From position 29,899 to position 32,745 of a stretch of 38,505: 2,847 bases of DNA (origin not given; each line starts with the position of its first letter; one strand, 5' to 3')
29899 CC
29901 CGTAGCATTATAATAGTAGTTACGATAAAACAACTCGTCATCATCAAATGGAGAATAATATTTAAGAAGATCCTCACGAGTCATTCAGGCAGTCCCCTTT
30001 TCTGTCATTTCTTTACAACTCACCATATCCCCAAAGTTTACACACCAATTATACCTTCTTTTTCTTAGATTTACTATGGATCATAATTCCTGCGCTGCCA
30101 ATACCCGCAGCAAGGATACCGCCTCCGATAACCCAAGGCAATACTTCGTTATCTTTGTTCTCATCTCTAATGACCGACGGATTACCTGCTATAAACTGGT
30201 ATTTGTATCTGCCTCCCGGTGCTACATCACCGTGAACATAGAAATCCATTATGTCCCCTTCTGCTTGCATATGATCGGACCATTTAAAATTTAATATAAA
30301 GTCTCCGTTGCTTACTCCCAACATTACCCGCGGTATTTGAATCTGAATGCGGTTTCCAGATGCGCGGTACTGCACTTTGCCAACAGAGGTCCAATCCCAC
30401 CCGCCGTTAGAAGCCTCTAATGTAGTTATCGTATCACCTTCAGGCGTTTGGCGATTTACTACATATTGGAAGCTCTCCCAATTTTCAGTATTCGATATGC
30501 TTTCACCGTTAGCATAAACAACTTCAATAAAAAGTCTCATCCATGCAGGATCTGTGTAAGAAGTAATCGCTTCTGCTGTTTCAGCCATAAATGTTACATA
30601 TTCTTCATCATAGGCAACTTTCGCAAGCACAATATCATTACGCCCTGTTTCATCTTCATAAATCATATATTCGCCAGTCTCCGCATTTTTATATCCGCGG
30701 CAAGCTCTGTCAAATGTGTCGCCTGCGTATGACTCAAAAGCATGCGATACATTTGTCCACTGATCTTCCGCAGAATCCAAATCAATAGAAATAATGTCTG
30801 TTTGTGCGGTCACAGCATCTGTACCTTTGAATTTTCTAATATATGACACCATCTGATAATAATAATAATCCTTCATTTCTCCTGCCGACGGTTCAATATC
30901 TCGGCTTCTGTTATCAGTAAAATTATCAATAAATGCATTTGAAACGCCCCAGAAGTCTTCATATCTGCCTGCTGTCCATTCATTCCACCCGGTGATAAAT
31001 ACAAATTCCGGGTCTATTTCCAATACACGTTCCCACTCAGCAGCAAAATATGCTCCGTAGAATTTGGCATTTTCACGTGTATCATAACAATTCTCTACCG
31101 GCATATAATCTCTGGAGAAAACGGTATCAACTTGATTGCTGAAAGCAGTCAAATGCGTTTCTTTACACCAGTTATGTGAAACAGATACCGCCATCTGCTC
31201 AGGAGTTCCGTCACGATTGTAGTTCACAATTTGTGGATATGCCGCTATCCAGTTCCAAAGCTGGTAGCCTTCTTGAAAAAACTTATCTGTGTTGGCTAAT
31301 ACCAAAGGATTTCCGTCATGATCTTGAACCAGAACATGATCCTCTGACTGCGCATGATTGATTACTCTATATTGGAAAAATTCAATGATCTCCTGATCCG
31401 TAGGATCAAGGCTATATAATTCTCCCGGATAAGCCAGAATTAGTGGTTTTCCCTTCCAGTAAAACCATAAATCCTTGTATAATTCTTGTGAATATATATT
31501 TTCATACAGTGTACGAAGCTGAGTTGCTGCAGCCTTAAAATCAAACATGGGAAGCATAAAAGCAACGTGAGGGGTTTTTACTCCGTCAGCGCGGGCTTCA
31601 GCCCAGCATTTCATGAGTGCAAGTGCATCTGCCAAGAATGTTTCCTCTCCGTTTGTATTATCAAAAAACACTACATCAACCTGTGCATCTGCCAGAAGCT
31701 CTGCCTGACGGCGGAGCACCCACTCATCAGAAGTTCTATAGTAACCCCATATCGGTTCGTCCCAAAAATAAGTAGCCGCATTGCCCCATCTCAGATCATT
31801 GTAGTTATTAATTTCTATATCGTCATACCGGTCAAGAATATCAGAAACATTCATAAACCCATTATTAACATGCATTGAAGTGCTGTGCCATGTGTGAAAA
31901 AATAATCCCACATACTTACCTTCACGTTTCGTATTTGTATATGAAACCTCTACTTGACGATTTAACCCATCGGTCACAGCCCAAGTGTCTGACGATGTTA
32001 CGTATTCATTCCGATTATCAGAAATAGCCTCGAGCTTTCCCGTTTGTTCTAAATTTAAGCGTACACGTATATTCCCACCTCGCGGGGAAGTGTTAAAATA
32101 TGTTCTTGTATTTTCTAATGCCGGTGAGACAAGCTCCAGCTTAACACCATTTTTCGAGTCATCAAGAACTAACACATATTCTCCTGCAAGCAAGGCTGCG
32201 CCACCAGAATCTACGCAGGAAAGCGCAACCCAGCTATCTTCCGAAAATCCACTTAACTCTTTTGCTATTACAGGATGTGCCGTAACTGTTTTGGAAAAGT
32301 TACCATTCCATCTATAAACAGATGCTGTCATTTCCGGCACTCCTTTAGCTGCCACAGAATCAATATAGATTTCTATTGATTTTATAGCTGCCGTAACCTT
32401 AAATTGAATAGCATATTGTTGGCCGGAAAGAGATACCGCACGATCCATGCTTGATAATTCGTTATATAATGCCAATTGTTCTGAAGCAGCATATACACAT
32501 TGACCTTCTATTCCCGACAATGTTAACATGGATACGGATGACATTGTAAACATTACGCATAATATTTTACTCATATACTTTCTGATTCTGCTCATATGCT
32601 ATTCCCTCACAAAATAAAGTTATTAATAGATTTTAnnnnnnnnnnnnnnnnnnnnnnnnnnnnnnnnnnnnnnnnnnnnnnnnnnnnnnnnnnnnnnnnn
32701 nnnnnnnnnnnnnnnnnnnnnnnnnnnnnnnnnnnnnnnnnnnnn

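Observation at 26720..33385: Uncharacterised ~100-aa module shared by three neighbouring secreted or anchored proteins (candidate new glycan-binding domain family)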

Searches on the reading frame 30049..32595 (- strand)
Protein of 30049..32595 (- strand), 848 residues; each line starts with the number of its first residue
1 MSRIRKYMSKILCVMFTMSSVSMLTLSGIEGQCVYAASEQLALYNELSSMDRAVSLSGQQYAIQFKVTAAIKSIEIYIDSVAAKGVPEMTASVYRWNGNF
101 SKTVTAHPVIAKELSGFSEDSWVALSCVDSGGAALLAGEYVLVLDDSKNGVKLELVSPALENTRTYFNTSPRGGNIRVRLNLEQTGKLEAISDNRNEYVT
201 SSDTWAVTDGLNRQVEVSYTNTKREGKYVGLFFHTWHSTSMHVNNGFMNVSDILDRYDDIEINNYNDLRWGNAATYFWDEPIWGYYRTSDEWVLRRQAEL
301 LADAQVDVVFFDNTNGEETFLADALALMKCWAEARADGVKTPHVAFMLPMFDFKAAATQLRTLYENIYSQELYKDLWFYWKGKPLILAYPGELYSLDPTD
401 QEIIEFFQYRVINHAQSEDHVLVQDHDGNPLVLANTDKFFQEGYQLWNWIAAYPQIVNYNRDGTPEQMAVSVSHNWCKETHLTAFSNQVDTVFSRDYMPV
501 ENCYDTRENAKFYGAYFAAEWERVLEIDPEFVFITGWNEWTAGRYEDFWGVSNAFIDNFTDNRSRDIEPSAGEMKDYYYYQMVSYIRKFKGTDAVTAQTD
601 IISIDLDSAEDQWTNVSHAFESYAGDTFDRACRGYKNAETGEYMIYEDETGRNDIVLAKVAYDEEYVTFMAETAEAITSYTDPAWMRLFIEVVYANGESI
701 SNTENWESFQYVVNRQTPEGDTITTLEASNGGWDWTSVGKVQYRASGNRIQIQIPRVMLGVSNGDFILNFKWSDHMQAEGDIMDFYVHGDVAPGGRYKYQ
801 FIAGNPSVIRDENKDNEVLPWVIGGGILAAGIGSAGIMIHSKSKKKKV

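Call 3: search_protein_families(library=pfam, proteins=[window:30049-32595:-], max_evalue=1)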
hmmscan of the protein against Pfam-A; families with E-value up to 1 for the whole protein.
window:30049-32595:- (848 aa): 1 family
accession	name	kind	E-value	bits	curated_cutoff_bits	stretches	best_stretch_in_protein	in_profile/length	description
PF18668.6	Tail_spike_N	-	0.18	12.3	25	1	90-107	34-51/70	Tail spike TSP1/Gp66 receptor binding N-terminal domain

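Call 4: search_protein_families(library=ncbifam, proteins=[window:30049-32595:-], max_evalue=1)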
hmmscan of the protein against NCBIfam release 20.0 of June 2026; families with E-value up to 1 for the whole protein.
window:30049-32595:- (848 aa): 1 family
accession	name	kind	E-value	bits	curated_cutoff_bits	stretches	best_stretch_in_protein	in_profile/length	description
NF002217.0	PRK01112.1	equivalog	0.13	11.6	320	1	392-431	147-185/228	2,3-bisphosphoglycerate-dependent phosphoglycerate mutase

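Call 12: search_solved_structures(query=window:30049-32595:-, max_evalue=10, show_alignments=2)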
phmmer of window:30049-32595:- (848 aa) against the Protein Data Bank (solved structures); distinct sequences matched with E-value up to 10: 1.
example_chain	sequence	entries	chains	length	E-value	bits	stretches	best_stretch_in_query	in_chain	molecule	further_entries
9zt7_A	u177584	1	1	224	0.049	14.8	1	122-192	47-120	COV2-2509 Fab-Heavy chain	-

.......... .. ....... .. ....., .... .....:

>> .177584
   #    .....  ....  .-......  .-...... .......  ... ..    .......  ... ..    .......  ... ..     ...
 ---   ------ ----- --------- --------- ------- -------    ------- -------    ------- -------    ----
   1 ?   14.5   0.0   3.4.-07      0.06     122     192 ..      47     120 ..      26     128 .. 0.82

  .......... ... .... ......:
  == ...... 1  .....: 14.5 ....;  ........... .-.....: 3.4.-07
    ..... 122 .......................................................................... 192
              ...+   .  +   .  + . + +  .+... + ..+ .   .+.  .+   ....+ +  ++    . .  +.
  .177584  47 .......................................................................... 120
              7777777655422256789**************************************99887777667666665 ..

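Call 15: find_homologous_proteins(query=window:30049-32595:-, max_evalue=0.001)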
Query window:30049-32595:- (848 aa): 333 proteins with E <= 0.001 among 8000 candidates; the best 120 are listed.
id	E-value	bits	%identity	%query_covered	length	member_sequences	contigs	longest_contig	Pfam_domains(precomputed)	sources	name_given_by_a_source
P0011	0.0e+0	1969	100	100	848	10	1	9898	-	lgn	-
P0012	0.0e+0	1519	75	100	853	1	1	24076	-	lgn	-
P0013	0.0e+0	1509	75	100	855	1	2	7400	-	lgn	-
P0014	0.0e+0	1456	73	100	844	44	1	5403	-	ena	-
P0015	0.0e+0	1296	67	95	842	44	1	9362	-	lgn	-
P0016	0.0e+0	1219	64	95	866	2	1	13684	-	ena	-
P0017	0.0e+0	1186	60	99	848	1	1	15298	-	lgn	-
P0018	0.0e+0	1146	59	99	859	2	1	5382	-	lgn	-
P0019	0.0e+0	1087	56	96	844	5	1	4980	-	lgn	-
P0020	0.0e+0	1060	57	92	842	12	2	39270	-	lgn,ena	-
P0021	3.0e-291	987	52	94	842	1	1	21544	-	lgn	-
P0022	4.3e-278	943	53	90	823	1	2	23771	-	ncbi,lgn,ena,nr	ncbi:MAG: hypothetical protein J5950_02955 [Clostridia bacterium]|nr:hypothetical protein [Clostridi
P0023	3.0e-277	940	52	95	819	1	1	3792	-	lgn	-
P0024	4.8e-277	940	52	92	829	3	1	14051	-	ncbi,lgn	-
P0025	7.1e-275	932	49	97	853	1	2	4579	-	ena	-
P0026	4.0e-273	927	51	92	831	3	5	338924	-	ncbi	-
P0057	3.3e-227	775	47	92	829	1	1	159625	-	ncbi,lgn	-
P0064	9.1e-200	684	43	99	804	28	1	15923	-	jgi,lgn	jgi:hypothetical protein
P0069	7.4e-195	668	44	88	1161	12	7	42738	PF03422.22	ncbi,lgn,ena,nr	ncbi:MAG: carbohydrate-binding protein [Clostridia bacterium]|nr:carbohydrate-binding protein [Clost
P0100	6.1e-186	638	41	100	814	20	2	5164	-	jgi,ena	-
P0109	5.6e-183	628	43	88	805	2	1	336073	-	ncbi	ncbi:MAG: hypothetical protein ACYCWE_04690 [Eubacteriales bacterium]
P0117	3.0e-177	609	42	87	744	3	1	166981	-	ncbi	-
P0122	3.4e-156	540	46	71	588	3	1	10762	-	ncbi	-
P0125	9.2e-155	535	45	73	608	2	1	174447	-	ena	-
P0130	1.2e-152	528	39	90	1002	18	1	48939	PF00404.25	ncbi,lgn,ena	-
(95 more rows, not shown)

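Call 29: predict_structure(alignment_id=A2)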
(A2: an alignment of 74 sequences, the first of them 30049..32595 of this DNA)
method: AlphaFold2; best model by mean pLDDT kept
length: 848 residues; sequences in the alignment: 74
mean_pLDDT: 90.1   pTM: 0.88
mean pLDDT of the five models: 90.1, 89.9, 89.5, 88.6, 88.5
residues with pLDDT >= 90: 667; 70-90: 112; 50-70: 23; < 50: 46
segments of 3 or more residues with pLDDT < 50: 25-36, 816-848
pLDDT, mean of each block of 10 residues (from residue 1): 73 78 48 54 95 96 98 98 96 97 95 97 96 96 97 97 97 97 97 90 93 92 97 76 86 94 94 88 90 95 97 89 95 95 96 97 97 97 98 98 98 93 94 93 94 95 97 90 89 95 95 95 98 84 82 89 89 91 97 95 96 95 91 93 94 92 98 94 92 95 92 95 97 97 97 98 95 92 93 96 87 49 39 35 33
secondary structure, 60 per line:
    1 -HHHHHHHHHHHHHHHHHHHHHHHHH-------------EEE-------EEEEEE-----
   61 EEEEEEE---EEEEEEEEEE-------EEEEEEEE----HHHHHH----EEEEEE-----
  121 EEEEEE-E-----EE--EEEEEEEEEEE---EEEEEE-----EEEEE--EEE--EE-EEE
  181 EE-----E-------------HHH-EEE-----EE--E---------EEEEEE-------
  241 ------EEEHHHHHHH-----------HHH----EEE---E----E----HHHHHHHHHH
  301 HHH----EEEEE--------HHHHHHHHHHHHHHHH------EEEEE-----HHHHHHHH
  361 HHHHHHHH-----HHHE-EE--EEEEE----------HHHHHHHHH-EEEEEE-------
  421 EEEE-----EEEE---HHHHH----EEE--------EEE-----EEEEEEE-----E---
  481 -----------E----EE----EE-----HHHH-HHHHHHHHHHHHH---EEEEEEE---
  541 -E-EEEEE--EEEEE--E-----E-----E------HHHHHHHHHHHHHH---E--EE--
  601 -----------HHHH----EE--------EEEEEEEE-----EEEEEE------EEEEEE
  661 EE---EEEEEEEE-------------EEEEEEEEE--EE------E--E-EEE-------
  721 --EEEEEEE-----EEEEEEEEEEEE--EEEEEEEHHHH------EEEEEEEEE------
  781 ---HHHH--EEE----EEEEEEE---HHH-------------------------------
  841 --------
elements in order (helices of 4 or more, strands of 3 or more residues): H2-26 E40-42 E50-55 E61-67 E71-80 E88-95 H100-105 E110-115 E121-126 E138-148 E152-157 E163-167 E170-172 E178-182 E206-208 E228-233 E247-249 H250-256 E275-277 H291-303 E308-312 H321-336 E343-347 H353-368 E383-387 H398-406 E408-413 E421-424 E430-433 H437-441 E446-448 E457-459 E465-471 H510-513 H515-527 E531-537 E544-548 E551-555 H577-590 H612-615 E630-637 E643-648 E655-662 E666-673 E687-695 E711-713 E723-729 E735-746 E749-755 H756-759 E766-774 H784-787 E790-792 E797-803

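Call 31: fold_search(model_id=the predicted structure, library=pdb)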
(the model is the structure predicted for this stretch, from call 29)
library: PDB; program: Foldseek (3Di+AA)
matches with E <= 10: 1406; with E <= 0.001: 51
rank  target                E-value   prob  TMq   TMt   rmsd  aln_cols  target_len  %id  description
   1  4ad1                  3.5e-07  1.00  0.23  0.51   9.1       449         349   12  Structure of the GH99 endo-alpha-mannosidase from Bacteroides xylanisolvens (released 2012-02-01)
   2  4ad5_A                3.7e-07  1.00  0.23  0.50   9.5       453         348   13  Structure of the GH99 endo-alpha-mannosidase from Bacteroides xylanisolvens in complex with glucose-1,3-deoxymannojiri (released 2012-02-01)
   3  5m3w_A                4.6e-07  1.00  0.23  0.49  10.1       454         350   12  Structure of the GH99 endo-alpha-mannanase from Bacteroides xylanisolvens in complex with mannose-alpha-1,3-1,2-dideox (released 2017-01-11)
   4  4ad2_C                5.7e-07  1.00  0.24  0.53   8.8       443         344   13  Structure of the GH99 endo-alpha-mannosidase from Bacteroides xylanisolvens in complex with glucose-1,3-isofagomine (released 2012-02-01)
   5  6zj6                  1.2e-06  1.00  0.24  0.50   8.9       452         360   12  Structure of the GH99 endo-alpha-mannanase from Bacteroides xylanisolvens in complex with cyclohexylmethyl-Glc-1,3-isofa (released 2020-11-18)
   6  4ad2_B                1.2e-06  1.00  0.22  0.49   9.7       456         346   11  Structure of the GH99 endo-alpha-mannosidase from Bacteroides xylanisolvens in complex with glucose-1,3-isofagomine (released 2012-02-01)
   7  6fwo                  1.4e-06  1.00  0.24  0.53   8.8       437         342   12  Structure of an E336Q variant of the GH99 endo-alpha-mannanase from Bacteroides xylanisolvens in complex with alpha-Glc- (released 2019-09-18)
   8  5m03_A                1.4e-06  1.00  0.25  0.53   7.8       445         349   13  Structure of the GH99 endo-alpha-mannanase from Bacteroides xylanisolvens in complex with mannose-alpha-1,3-noeuromyci (released 2017-01-11)
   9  6fwq_A                1.5e-06  1.00  0.24  0.52   8.3       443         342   12  Structure of an E333Q variant of the GH99 endo-alpha-mannanase from Bacteroides xylanisolvens in complex with alpha-1, (released 2019-09-18)
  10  5mc8_A                1.6e-06  1.00  0.24  0.52   7.9       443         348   14  Structure of the GH99 endo-alpha-mannanase from Bacteroides xylanisolvens in complex with mannose-alpha-1,3-D-glucal a (released 2017-01-11)
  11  4ad2_D                2.1e-06  1.00  0.24  0.53   8.9       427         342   12  Structure of the GH99 endo-alpha-mannosidase from Bacteroides xylanisolvens in complex with glucose-1,3-isofagomine (released 2012-02-01)
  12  5m5d_A                2.2e-06  1.00  0.23  0.50   9.9       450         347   12  Structure of the GH99 endo-alpha-mannanase from Bacteroides xylanisolvens in complex with mannose-alpha-1,3-D-glucal (released 2017-01-11)
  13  4v28_A                2.4e-06  1.00  0.22  0.49   9.8       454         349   11  Structure of an E333Q variant of the GH99 endo-alpha-mannanase from Bacteroides xylanisolvens in complex with Man-Man- (released 2014-12-24)
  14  6zj1_AAA              2.7e-06  1.00  0.24  0.50   9.4       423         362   12  Structure of an inactive E404Q variant of the catalytic domain of human endo-alpha-mannosidase MANEA in complex with (released 2020-12-02)
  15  6far                  3.0e-06  1.00  0.22  0.50   9.9       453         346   11  Structure of the GH99 endo-alpha-mannanase from Bacteroides xylanisolvens in complex with mannose-alpha-1,3-mannoimidazo (released 2018-03-21)
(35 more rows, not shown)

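Call 44: find_encoding_contigs(protein=P0012, flank=10000, max_places=3)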
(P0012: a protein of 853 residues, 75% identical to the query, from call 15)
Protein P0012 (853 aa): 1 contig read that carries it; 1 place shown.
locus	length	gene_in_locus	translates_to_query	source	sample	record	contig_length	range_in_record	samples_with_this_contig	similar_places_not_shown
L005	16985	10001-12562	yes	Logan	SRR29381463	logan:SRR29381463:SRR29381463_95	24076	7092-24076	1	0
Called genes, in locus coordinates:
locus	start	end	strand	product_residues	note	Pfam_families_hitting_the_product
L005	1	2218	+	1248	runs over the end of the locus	PF02811:PHP, PF07733:DNA_pol3_alpha, PF17657:DNA_pol3_finger, PF14579:HHH_6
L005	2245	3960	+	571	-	PF01055:Glyco_hydro_31_2nd (weak), PF02065:Melibiase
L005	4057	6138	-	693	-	-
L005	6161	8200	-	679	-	-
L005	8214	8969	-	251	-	PF03372:Exo_endo_phos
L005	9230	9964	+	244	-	-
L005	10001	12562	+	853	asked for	-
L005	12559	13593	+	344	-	PF02311:AraC_binding, PF07883:Cupin_2 (weak), PF12833:HTH_18, PF00165:HTH_AraC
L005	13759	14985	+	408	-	-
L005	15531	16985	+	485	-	?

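Call 45: find_encoding_contigs(protein=P0017, flank=10000, max_places=3)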
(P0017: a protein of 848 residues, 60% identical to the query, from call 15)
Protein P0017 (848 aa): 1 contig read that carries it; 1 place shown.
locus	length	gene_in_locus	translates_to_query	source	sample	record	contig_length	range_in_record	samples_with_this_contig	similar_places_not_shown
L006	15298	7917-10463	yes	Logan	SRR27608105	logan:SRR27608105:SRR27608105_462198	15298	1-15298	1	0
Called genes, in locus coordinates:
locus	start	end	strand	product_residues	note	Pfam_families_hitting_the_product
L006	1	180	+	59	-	?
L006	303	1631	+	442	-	PF01018:GTP1_OBG, PF01926:MMR_HSR1, PF02421:FeoB_N (weak), PF09269:DUF1967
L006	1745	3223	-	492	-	PF09547:SpoIVA_ATPase, PF20438:SpoIVA_middle, PF20439:SpoIVA_C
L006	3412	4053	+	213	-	PF02698:DUF218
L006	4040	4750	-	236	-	PF05857:TraX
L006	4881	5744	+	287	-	PF01261:AP_endonuc_2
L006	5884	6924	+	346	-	PF00266:Aminotran_5, PF01041:DegT_DnrJ_EryC1 (weak)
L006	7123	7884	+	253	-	-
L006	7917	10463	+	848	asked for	-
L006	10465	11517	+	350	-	PF02311:AraC_binding (weak), PF07883:Cupin_2 (weak), PF12833:HTH_18, PF00165:HTH_AraC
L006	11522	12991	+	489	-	PF21104:Glyco_hydro_78_N, PF17389:Bac_rhamnosid6H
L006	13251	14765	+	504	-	PF00291:PALP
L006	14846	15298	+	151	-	?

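Call 46: find_encoding_contigs(protein=P0026, flank=10000, max_places=2)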
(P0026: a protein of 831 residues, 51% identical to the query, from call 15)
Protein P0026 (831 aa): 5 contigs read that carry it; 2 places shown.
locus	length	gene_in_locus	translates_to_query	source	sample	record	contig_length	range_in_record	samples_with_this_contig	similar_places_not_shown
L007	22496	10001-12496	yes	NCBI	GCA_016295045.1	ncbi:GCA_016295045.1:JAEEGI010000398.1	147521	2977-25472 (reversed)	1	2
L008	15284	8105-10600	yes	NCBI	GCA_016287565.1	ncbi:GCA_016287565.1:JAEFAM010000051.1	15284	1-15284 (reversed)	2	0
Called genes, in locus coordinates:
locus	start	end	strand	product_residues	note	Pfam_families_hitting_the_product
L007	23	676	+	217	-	-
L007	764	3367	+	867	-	PF02861:Clp_N, PF23569:NBD_SMAX1 (weak), PF00004:AAA, PF17871:AAA_lid_9, PF00004:AAA, PF07724:AAA_2, PF07728:AAA_5, PF10431:ClpB_D2-small, +12 more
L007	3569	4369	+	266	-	PF08282:Hydrolase_3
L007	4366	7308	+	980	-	PF09586:YfhO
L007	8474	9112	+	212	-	PF12917:YfbR-like, PF13023:HD_3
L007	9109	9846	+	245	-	-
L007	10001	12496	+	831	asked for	-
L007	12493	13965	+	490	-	PF21104:Glyco_hydro_78_N, PF17389:Bac_rhamnosid6H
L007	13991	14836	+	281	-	PF08867:FRG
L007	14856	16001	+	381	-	PF00005:ABC_tran, PF13304:AAA_21 (faint)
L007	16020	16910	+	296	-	PF00528:BPD_transp_1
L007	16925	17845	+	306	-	PF00528:BPD_transp_1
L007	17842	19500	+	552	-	PF13416:SBP_bac_8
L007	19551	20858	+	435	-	-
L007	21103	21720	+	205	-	PF01928:CYTH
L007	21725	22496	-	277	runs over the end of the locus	PF03099:BPL_LplA_LipB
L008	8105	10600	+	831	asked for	-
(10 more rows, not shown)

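Call 47: find_encoding_contigs(protein=P0057, flank=10000, max_places=2)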
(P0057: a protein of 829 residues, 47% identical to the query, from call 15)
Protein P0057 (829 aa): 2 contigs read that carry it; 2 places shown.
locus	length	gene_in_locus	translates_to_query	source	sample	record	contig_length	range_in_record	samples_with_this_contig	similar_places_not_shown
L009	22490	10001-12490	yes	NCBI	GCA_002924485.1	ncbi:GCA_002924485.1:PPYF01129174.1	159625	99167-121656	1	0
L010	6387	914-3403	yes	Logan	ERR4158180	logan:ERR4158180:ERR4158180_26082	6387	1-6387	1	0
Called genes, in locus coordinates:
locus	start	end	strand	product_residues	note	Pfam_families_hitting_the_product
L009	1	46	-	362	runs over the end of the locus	PF00988:CPSase_sm_chain, PF00117:GATase, PF07722:Peptidase_C26 (faint)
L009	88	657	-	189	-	PF00072:Response_reg, PF03861:ANTAR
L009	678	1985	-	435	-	PF03951:Gln-synt_N, PF00120:Gln-synt_C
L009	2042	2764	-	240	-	PF01493:GXGXG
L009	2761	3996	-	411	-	PF07992:Pyr_redox_2, PF00070:Pyr_redox, PF18267:Rubredoxin_C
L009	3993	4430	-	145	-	PF12797:Fer4_2 (faint), PF13484:Fer4_16 (faint), PF13187:Fer4_9 (faint), PF13247:Fer4_11, PF12838:Fer4_7 (weak), PF00037:Fer4, PF12837:Fer4_6 (weak)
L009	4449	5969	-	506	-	PF12838:Fer4_7 (weak), PF13187:Fer4_9 (weak), PF01645:Glu_synthase, PF04898:Glu_syn_central, PF01070:FMN_dh (weak)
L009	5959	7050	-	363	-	PF00310:GATase_2, PF13522:GATase_6 (faint)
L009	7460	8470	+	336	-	PF01208:URO-D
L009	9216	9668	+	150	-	-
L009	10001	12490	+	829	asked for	-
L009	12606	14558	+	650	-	PF21209:Bac_rhamnosid-like_N, PF17389:Bac_rhamnosid6H, PF06202:GDE_C (weak)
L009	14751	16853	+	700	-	PF12437:GSIII_N, PF00120:Gln-synt_C, PF18318:Gln-synt_C-ter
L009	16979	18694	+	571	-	PF00909:Ammonium_transp, PF00543:P-II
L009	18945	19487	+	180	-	PF02482:Ribosomal_S30AE, PF16321:Ribosom_S30AE_C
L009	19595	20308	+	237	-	-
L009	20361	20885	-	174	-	PF07670:Gate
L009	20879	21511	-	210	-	PF07670:Gate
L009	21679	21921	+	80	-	PF04014:MazE_antitoxin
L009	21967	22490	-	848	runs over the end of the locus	PF09586:YfhO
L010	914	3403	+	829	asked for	-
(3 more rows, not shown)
